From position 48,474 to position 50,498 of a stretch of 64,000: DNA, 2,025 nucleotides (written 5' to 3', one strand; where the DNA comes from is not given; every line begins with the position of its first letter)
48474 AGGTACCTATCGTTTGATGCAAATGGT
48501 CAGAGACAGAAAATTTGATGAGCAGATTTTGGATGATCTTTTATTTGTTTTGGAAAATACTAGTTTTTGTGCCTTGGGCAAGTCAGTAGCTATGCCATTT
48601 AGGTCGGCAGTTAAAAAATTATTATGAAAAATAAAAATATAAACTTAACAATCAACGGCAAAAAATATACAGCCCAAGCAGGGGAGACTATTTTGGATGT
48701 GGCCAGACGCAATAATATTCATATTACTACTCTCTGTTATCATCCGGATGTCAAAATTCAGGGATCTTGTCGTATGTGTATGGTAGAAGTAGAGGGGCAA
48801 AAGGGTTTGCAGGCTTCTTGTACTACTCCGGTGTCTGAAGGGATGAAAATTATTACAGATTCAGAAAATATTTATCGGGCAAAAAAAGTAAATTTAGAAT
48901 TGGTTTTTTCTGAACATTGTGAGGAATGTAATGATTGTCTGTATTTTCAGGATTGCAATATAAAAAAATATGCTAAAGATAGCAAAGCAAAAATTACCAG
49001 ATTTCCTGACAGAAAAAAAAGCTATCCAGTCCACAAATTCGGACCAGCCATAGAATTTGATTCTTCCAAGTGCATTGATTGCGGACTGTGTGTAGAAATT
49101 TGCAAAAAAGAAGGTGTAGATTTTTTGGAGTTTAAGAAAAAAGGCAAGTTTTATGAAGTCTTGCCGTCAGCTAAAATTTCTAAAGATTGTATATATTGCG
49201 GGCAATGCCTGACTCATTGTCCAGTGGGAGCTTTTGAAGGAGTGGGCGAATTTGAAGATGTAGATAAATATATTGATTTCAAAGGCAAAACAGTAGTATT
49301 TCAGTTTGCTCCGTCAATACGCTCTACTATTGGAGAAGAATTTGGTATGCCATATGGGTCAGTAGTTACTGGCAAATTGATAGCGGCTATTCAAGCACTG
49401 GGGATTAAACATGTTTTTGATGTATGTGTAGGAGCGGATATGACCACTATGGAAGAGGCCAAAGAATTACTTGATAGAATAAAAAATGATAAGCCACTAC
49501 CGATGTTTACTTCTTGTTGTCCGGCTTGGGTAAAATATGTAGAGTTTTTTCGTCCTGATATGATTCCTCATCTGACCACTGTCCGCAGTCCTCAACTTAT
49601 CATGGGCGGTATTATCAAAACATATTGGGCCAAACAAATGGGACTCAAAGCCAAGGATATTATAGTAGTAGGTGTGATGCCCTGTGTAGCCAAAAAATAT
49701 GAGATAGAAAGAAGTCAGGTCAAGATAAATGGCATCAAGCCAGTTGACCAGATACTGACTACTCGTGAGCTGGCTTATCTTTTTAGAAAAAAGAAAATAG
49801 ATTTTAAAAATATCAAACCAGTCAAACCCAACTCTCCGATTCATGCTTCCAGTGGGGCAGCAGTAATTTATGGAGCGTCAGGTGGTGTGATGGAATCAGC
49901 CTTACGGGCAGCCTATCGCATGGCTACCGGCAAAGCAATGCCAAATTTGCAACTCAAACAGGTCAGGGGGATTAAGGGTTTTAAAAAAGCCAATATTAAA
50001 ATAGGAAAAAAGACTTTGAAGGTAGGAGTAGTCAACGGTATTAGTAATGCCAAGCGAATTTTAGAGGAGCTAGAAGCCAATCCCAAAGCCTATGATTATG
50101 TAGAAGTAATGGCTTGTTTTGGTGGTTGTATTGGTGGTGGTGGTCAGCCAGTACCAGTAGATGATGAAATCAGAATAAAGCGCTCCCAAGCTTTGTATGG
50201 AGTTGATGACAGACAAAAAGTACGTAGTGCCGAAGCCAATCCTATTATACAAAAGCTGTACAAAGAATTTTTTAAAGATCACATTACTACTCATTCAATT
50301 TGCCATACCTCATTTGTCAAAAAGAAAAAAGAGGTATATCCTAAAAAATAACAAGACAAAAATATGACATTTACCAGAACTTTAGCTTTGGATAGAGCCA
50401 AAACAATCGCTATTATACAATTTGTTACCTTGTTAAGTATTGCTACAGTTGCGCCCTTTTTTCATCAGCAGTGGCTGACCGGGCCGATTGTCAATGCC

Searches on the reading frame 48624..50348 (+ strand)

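Call 35: search_protein_families(library=pfam, proteins=[window:48624-50348:+], max_evalue=0.00001)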
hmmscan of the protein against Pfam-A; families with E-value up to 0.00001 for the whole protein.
window:48624-50348:+ (575 aa): 9 families
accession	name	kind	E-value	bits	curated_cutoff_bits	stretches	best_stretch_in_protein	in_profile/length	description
PF02906.19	Fe_hyd_lg_C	-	2.4e-87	293.1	22.1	1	222-506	1-245/245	Iron only hydrogenase large subunit, C-terminal domain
PF13510.11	Fer2_4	-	4.7e-23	81.5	22.8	1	4-80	2-81/82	2Fe-2S iron-sulfur cluster binding domain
PF02256.22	Fe_hyd_SSU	-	2.1e-10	40.9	24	1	514-567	1-56/56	Iron hydrogenase small subunit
PF12838.12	Fer4_7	-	5.2e-09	36.9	27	1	149-203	1-52/52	4Fe-4S dicluster domain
PF00111.32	Fer2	-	5.8e-09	36.2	21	1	9-67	2-73/77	2Fe-2S iron-sulfur cluster binding domain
PF14697.11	Fer4_21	-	9.7e-09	35.7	35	1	146-201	4-53/59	4Fe-4S dicluster domain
PF00037.32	Fer4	-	2.2e-07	30.8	21.1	0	188-204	7-23/24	4Fe-4S binding domain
PF13237.11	Fer4_10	-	9.1e-07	29.2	25.5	0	186-211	6-22/53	4Fe-4S dicluster domain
PF13187.11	Fer4_9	-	1.5e-06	28.5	27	0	149-203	1-51/52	4Fe-4S dicluster domain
